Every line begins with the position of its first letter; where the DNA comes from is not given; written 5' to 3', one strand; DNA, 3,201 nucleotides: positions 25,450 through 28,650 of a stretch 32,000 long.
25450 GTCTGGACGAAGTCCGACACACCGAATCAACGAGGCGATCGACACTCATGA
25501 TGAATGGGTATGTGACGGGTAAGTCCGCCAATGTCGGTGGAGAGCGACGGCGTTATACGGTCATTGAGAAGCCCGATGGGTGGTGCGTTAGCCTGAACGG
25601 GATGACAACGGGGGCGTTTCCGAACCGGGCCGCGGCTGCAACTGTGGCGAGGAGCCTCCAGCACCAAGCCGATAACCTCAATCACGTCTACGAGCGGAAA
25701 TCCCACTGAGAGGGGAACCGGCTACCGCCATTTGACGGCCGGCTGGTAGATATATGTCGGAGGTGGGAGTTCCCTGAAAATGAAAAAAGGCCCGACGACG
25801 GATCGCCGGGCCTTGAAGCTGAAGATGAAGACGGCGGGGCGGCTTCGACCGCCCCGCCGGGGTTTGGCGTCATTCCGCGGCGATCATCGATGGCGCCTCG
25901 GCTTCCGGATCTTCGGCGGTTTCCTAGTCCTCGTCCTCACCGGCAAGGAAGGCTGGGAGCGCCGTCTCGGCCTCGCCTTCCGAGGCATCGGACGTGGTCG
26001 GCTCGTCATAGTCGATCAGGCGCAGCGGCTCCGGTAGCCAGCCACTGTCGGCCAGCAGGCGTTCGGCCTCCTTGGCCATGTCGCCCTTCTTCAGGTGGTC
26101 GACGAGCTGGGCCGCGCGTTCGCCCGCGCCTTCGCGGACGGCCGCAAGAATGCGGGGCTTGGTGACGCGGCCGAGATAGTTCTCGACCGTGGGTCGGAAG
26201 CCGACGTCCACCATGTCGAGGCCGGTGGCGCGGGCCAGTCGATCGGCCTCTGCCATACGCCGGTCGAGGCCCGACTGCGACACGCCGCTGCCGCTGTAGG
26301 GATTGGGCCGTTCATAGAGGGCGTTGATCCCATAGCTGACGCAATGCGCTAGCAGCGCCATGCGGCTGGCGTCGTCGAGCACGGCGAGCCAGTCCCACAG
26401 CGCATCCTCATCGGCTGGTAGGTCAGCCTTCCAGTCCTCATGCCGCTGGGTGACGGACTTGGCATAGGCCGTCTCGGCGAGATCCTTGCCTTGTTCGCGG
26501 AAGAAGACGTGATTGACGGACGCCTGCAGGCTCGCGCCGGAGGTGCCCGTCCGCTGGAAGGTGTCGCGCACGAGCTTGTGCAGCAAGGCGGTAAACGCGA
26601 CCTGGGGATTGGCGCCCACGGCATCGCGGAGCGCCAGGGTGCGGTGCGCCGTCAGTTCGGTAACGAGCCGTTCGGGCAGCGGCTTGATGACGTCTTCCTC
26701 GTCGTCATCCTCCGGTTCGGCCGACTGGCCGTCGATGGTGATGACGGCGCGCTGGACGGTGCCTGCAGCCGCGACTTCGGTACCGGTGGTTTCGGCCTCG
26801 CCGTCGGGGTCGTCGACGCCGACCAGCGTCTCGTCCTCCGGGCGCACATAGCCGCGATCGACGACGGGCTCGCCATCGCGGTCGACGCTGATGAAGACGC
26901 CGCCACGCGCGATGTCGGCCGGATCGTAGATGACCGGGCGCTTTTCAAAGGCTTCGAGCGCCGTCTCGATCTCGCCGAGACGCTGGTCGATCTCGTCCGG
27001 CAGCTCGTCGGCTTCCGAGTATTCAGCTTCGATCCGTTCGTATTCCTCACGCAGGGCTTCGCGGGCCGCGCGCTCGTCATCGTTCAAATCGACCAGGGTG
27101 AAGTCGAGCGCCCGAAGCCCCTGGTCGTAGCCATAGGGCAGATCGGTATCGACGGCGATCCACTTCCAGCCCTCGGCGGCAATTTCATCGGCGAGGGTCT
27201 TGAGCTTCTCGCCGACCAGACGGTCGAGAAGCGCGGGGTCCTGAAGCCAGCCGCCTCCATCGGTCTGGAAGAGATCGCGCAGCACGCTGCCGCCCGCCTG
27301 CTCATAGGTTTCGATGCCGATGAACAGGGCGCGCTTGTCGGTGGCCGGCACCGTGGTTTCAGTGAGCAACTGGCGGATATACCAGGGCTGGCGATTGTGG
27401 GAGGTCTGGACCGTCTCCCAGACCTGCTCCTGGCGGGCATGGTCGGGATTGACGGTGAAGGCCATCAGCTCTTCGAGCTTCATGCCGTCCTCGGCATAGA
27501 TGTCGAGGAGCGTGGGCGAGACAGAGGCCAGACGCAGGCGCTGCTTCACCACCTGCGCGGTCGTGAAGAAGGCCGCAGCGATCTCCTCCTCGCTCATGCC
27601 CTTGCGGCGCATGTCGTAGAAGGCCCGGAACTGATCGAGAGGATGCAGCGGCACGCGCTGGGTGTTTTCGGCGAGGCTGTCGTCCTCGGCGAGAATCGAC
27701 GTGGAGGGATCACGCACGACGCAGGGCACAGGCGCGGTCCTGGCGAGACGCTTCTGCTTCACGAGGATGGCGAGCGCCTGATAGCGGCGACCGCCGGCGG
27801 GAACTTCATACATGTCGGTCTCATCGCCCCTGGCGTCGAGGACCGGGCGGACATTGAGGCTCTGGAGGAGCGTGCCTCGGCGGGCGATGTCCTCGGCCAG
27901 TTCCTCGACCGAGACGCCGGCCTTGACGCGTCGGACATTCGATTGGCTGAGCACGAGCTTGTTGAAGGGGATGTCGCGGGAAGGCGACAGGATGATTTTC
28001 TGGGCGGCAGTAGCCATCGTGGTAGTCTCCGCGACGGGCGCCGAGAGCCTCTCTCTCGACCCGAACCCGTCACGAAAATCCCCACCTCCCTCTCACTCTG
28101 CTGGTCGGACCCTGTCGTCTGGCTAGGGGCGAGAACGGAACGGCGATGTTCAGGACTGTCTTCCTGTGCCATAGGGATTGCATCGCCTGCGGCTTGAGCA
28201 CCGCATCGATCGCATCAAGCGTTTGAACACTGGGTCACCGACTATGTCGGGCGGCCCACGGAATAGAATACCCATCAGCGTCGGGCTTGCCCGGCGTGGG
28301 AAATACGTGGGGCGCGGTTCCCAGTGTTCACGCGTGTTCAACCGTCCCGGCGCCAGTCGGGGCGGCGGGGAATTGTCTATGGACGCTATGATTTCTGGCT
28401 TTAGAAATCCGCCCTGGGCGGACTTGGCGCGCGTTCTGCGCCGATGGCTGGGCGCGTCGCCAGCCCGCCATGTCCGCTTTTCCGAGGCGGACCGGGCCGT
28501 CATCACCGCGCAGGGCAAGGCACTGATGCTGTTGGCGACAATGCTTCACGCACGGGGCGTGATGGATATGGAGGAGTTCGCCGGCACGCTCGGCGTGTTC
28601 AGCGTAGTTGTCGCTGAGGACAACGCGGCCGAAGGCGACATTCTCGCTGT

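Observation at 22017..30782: A conserved 80-95 nt structured leader occurs four times, each directly upstream of a leading-region operon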

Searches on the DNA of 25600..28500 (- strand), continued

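Call 30: search_with_rna_model(model_id=R1, sources=[L001, L002, L003, L004, L005, L006, L007, L008, L009, L010, L011, L012, L013, L014, L015, L016, L017, L018, L019, L020, L021, L022, L023, L024, L025, L026, L027, L028, L029, L030, L031, L032, L033, L034, L035, L036, L037, L038, L039, L040, L041, L042, L043, L044, L045, L046, L047, L048, L049, L050, L051, L052, L053, L054, L055, L056, L057, L058, L059, L060, L061, L062, L063, L064, L065, L066, L067, L068, L069, L070, L071, L072, L073, L074, L075, L076, L077, L078, L079, L080], max_evalue=0.001, make_alignment=true)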
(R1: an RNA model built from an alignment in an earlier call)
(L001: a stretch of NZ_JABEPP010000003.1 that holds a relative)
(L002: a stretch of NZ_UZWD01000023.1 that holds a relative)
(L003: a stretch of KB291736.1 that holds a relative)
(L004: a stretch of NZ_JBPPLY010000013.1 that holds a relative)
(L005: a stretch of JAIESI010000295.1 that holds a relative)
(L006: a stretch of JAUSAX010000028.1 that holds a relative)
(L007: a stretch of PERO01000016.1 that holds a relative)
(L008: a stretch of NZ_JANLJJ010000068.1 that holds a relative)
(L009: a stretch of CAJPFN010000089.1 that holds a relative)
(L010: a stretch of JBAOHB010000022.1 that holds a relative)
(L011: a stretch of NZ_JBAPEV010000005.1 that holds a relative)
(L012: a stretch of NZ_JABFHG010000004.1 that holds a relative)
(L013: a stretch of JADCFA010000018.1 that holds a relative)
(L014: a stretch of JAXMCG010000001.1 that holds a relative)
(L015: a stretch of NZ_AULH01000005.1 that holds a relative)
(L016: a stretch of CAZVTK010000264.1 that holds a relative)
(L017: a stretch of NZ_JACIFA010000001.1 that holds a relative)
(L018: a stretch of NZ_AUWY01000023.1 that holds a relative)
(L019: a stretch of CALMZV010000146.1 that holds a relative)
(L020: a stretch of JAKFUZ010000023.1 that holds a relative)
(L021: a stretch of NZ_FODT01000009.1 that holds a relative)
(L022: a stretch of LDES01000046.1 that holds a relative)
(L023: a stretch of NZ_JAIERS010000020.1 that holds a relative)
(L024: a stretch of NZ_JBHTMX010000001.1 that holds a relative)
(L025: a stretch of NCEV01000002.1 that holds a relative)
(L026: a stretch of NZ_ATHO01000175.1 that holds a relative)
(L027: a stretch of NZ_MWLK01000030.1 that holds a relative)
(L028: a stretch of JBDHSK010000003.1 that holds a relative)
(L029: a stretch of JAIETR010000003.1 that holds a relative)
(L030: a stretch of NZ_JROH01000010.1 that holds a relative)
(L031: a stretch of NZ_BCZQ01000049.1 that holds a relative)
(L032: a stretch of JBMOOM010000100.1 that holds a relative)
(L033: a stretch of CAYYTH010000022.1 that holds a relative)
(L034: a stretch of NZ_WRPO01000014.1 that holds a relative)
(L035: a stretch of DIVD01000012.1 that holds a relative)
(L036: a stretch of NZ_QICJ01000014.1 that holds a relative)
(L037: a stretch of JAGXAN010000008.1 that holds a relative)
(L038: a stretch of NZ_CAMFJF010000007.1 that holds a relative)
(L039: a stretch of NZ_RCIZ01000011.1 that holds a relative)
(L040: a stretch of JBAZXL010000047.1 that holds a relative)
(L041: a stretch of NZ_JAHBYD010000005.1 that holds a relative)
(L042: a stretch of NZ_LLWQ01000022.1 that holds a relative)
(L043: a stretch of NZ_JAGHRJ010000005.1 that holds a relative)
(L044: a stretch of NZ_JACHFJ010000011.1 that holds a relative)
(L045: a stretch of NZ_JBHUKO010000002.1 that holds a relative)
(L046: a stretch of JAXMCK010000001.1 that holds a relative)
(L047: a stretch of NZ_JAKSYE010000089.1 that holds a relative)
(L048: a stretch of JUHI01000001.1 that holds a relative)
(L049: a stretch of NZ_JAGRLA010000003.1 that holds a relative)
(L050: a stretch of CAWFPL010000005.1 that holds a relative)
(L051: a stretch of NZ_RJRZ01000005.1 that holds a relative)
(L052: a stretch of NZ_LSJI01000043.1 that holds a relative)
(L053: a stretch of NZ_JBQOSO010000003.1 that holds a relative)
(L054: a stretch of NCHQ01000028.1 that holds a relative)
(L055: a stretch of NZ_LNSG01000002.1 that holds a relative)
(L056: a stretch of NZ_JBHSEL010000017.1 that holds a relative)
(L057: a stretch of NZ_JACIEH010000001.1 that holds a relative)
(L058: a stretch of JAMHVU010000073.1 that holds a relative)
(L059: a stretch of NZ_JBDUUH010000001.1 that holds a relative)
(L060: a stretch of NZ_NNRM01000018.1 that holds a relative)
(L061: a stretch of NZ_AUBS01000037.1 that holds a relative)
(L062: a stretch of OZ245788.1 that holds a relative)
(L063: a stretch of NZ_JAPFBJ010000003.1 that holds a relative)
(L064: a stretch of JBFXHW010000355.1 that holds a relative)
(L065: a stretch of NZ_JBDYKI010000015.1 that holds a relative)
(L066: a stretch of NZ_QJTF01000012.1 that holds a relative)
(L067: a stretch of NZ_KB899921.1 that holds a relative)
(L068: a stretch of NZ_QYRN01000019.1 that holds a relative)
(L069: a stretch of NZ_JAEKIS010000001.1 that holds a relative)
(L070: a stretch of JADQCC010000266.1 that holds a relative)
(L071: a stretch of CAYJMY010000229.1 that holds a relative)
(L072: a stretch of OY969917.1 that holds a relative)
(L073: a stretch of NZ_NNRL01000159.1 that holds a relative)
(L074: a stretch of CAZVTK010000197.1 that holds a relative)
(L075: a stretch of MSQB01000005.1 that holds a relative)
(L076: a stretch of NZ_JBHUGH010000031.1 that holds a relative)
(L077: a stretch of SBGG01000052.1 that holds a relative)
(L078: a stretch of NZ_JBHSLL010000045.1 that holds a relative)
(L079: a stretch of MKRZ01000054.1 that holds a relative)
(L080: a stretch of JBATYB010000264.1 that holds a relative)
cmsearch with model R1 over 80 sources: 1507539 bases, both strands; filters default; matches with E-value up to 0.001: 169.
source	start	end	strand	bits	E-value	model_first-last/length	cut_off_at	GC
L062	9914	10003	+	102.7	1.7e-24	1-89/89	no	0.63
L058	9914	10003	+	102.4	2e-24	1-89/89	no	0.63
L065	9914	10003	+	100.5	6.9e-24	1-89/89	no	0.59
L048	9914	10003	+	100.2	7.9e-24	1-89/89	no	0.61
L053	9915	10003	+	99.4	1.3e-23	1-89/89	no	0.63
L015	9914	10003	+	99.2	1.5e-23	1-89/89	no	0.62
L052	1430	1519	+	97.6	4e-23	1-89/89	no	0.61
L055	9914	10003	+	97.6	4e-23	1-89/89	no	0.61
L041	9913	10003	+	97.4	4.6e-23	1-89/89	no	0.64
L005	220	308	+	96.8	6.7e-23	1-89/89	no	0.64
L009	183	272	+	96.8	7e-23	1-89/89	no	0.67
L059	9915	10003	+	96.7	7.5e-23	1-89/89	no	0.6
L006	9915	10003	+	96.7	7.5e-23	1-89/89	no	0.64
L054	9916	10003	+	95.5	1.5e-22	1-89/89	no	0.61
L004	1250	1338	+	95.5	1.5e-22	1-89/89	no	0.62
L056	9915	10003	+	95.3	1.8e-22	1-89/89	no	0.62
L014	9915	10003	+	95.2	1.8e-22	1-89/89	no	0.62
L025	9915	10003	+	95.2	1.8e-22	1-89/89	no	0.62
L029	9915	10003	+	95.2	1.8e-22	1-89/89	no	0.62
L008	9915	10003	+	95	2.1e-22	1-89/89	no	0.63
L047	9915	10003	+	95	2.2e-22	1-89/89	no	0.63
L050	9915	10003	+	95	2.2e-22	1-89/89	no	0.65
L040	9914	10003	+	94.9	2.2e-22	1-89/89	no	0.64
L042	3300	3388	+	94.9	2.3e-22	1-89/89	no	0.61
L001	9916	10003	+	94.1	3.7e-22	1-89/89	no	0.64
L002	9916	10003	+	94.1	3.7e-22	1-89/89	no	0.64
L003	9916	10003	+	94.1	3.7e-22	1-89/89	no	0.64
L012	9915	10003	+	93.9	4.3e-22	1-89/89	no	0.65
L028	9915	10003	+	93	7.4e-22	1-89/89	no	0.64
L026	9916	10003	+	92.9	7.9e-22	1-89/89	no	0.64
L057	9914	10003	+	92.7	8.8e-22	1-89/89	no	0.64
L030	9916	10003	+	92.6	9.6e-22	1-89/89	no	0.62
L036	9915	10003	+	92.2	1.3e-21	1-89/89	no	0.63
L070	1824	1912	+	92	1.4e-21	1-89/89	no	0.61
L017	9915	10003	+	92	1.4e-21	1-89/89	no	0.61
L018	9915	10003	+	92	1.4e-21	1-89/89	no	0.61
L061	7841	7929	+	92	1.4e-21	1-89/89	no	0.67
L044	9914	10003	+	91.4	2e-21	1-89/89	no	0.66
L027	9915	10003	+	91.4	2.1e-21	1-89/89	no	0.66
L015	8401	8489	+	91.4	2.1e-21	1-89/89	no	0.65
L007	9915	10003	+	91.4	2.1e-21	1-89/89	no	0.67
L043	9915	10003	+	91.2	2.3e-21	1-89/89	no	0.64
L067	9915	10003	+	91.2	2.3e-21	1-89/89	no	0.67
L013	9916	10003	+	90.8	2.9e-21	1-89/89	no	0.66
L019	9916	10003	+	90.8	2.9e-21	1-89/89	no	0.66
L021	9916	10003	+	90.8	2.9e-21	1-89/89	no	0.66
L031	313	400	+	90.8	2.9e-21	1-89/89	no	0.66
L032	3127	3214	+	90.8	2.9e-21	1-89/89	no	0.66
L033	9916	10003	+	90.8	2.9e-21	1-89/89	no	0.66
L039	8429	8518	+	90.6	3.5e-21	1-89/89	no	0.66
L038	9915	10003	+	90.5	3.6e-21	1-89/89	no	0.66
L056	7856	7943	+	90.4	3.7e-21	1-89/89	no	0.64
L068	2392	2480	+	90.3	4e-21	1-89/89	no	0.63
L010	9915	10003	+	90.1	4.5e-21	1-89/89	no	0.67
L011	9915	10003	+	90.1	4.5e-21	1-89/89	no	0.67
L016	1591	1679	+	90.1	4.5e-21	1-89/89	no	0.67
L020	9915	10003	+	90.1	4.5e-21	1-89/89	no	0.67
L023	9915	10003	+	90.1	4.5e-21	1-89/89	no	0.67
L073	8436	8524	+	90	5e-21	1-89/89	no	0.62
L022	9915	10003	+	90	5e-21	1-89/89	no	0.64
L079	9916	10003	+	90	5.1e-21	1-89/89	no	0.64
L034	9915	10003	+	89.8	5.7e-21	1-89/89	no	0.65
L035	9915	10003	+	89.8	5.7e-21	1-89/89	no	0.65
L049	1123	1211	+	89.8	5.7e-21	1-89/89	no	0.63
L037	9916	10003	+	89.7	5.9e-21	1-89/89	no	0.61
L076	8436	8524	+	89.7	5.9e-21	1-89/89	no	0.62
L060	9916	10003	+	89.7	6.1e-21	1-89/89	no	0.57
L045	9915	10003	+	89.5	6.6e-21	1-89/89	no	0.64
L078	7341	7428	+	88.6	1.2e-20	1-89/89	no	0.64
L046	1333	1421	+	88.5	1.3e-20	1-89/89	no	0.66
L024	9915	10003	+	88.5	1.3e-20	1-89/89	no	0.65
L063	9915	10003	+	88.2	1.6e-20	1-89/89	no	0.66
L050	8790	8876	+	87.9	1.8e-20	1-89/89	no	0.69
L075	9915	10003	+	87.7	2.1e-20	1-89/89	no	0.58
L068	1272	1358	+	87.3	2.6e-20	1-89/89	no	0.67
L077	7092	7180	+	87.1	3.1e-20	1-89/89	no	0.63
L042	1267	1353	+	86.8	3.7e-20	1-89/89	no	0.64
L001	14091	14180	+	86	6.2e-20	1-89/89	no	0.62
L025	8424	8509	+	85.8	7e-20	1-89/89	no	0.7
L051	7850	7939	+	85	1.1e-19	1-89/89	no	0.66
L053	7856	7943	+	84.6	1.4e-19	1-89/89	no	0.64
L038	8806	8892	+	84.6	1.5e-19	1-89/89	no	0.64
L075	8801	8887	+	84.5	1.6e-19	1-89/89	no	0.69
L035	7859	7945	+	83.9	2.2e-19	1-89/89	no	0.66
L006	1605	1693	+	83.6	2.7e-19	1-89/89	no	0.57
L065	7977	8063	+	83.4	3.1e-19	1-89/89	no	0.67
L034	3262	3348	+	83.2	3.5e-19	1-89/89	no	0.67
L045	7859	7945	+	83.2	3.5e-19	1-89/89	no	0.67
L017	7182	7270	+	83.1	3.8e-19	1-89/89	no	0.69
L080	786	874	+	82.7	4.8e-19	1-89/89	no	0.63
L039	9915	10003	+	82.4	5.8e-19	1-89/89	no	0.63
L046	214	300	+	82.4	5.8e-19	1-89/89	no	0.66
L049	14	100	+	82.4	5.8e-19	1-89/89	no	0.66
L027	8833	8919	+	82.1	6.8e-19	1-89/89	no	0.67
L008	8423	8509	+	81.6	9.3e-19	1-89/89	no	0.67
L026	8547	8635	+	81.5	1e-18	1-89/89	no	0.63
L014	8423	8509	+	81.4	1.1e-18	1-89/89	no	0.67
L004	142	228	+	81.1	1.3e-18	1-89/89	no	0.63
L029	8423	8509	+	80.8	1.5e-18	1-89/89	no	0.68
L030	8817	8904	+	80.6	1.8e-18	1-89/89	no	0.65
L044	6010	6098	+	80.2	2.3e-18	1-89/89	no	0.57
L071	1817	1905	+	80.2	2.3e-18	1-89/89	no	0.7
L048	4128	4215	+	80.2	2.4e-18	1-89/89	no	0.69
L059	7725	7811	+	80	2.6e-18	1-89/89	no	0.61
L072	9916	10003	+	79.5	3.5e-18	1-89/89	no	0.59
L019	8787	8874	+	79.5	3.6e-18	1-89/89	no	0.69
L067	8422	8509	+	78.8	5.6e-18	1-89/89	no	0.68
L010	8806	8893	+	78.5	6.5e-18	1-89/89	no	0.65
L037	7649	7736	+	77.7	1.1e-17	1-89/89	no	0.67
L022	8794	8880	+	77.5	1.3e-17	1-89/89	no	0.66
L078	5867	5956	+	77.4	1.3e-17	1-89/89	no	0.6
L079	8545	8634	+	77.2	1.5e-17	1-89/89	no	0.61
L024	8792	8879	+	76.9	1.8e-17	1-89/89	no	0.66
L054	8801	8887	+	76.8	1.9e-17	1-89/89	no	0.67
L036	345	431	+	76.7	2e-17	1-89/89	no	0.67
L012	6819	6907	+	76.3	2.6e-17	1-89/89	no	0.57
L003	8583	8670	+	76.3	2.7e-17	1-89/89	no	0.66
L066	9879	9967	+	76.3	2.7e-17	1-89/89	no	0.67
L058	8554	8640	+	75.4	4.7e-17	1-89/89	no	0.68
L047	7649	7736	+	75.3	4.9e-17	1-89/89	no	0.66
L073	9914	10003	+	75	5.9e-17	1-89/89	no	0.61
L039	12752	12840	+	74.8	6.9e-17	1-89/89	no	0.7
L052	70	156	+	74.8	7e-17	1-89/89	no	0.67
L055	8554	8640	+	74.8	7e-17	1-89/89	no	0.67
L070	3302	3391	+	74.5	8.4e-17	1-89/89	no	0.62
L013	8799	8886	+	74.5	8.5e-17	1-89/89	no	0.69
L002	13394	13482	+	74.2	1e-16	1-89/89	no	0.66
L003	13394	13482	+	74.2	1e-16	1-89/89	no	0.66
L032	1990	2077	+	73.5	1.5e-16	1-89/89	no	0.7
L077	9180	9269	+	73.5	1.6e-16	1-89/89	no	0.61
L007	8272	8359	+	73.4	1.7e-16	1-89/89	no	0.67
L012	8185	8272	+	73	2.1e-16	1-89/89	no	0.69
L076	9914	10003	+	72.8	2.4e-16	1-89/89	no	0.6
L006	8808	8893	+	72.3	3.3e-16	1-89/89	no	0.66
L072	8547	8636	+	72.3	3.3e-16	1-89/89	no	0.6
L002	7236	7323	+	71.9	4.1e-16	1-89/89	no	0.65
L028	8808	8893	+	71.7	4.9e-16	1-89/89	no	0.63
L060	12903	12990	+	70.6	9.3e-16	1-89/89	no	0.68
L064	524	613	+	70.1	1.3e-15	1-89/89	no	0.59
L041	7907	7993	+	70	1.3e-15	1-89/89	no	0.66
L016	482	569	+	69.9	1.4e-15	1-89/89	no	0.65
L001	7237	7324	+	69.9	1.5e-15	1-89/89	no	0.64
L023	2500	2586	+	69.6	1.8e-15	1-89/89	no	0.66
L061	9915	10003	+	68.8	2.9e-15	1-89/89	no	0.65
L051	9915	10003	+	68.1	4.5e-15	1-89/89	no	0.63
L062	7244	7330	+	68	4.8e-15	1-89/89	no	0.67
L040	8547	8633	+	67.2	8e-15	1-89/89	no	0.63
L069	1370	1458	+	66.9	9.8e-15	1-89/89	no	0.65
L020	8808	8894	+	66.8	1e-14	1-89/89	no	0.62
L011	8807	8893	+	66.7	1.1e-14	1-89/89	no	0.61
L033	8787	8874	+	66.5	1.3e-14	1-89/89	no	0.68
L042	7662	7748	+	66.2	1.6e-14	1-89/89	no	0.7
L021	8771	8858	+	65.9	1.8e-14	1-89/89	no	0.68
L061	13486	13575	+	65.7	2.1e-14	1-89/89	no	0.66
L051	13472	13561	+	65.4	2.5e-14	1-89/89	no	0.67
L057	8549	8635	+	65.3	2.7e-14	1-89/89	no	0.62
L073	13237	13326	+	64.9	3.4e-14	1-89/89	no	0.67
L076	13236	13325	+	64.9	3.4e-14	1-89/89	no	0.67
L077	12519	12608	+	64.7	4e-14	1-89/89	no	0.67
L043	8551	8637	+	64.3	5.1e-14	1-89/89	no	0.66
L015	12438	12525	+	63.9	6.3e-14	1-89/89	no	0.65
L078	10980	11069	+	63.6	7.8e-14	1-89/89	no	0.67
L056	13258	13345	+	62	2.1e-13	1-89/89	no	0.66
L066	13838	13927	+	61.8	2.4e-13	1-89/89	no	0.66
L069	4676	4765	+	59.5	1e-12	1-89/89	no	0.66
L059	14626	14712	+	57.6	3.4e-12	1-89/89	no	0.59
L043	9251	9336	+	48.4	1.1e-09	1-89/89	no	0.66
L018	6954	7040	+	35.8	3e-06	1-89/89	no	0.63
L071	1080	1156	+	30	0.00011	1-89/89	no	0.73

Alignment A3: 150 matches aligned to the model, 101 columns, each read 5' to 3' on its own strand. Consensus structure (alignment columns), stored with it:
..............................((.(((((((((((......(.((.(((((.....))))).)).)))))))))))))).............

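Call 35: search_rna_families(sources=[L010, L015, L026, L037, L056, L062], threshold=gathering, show_alignments=3)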
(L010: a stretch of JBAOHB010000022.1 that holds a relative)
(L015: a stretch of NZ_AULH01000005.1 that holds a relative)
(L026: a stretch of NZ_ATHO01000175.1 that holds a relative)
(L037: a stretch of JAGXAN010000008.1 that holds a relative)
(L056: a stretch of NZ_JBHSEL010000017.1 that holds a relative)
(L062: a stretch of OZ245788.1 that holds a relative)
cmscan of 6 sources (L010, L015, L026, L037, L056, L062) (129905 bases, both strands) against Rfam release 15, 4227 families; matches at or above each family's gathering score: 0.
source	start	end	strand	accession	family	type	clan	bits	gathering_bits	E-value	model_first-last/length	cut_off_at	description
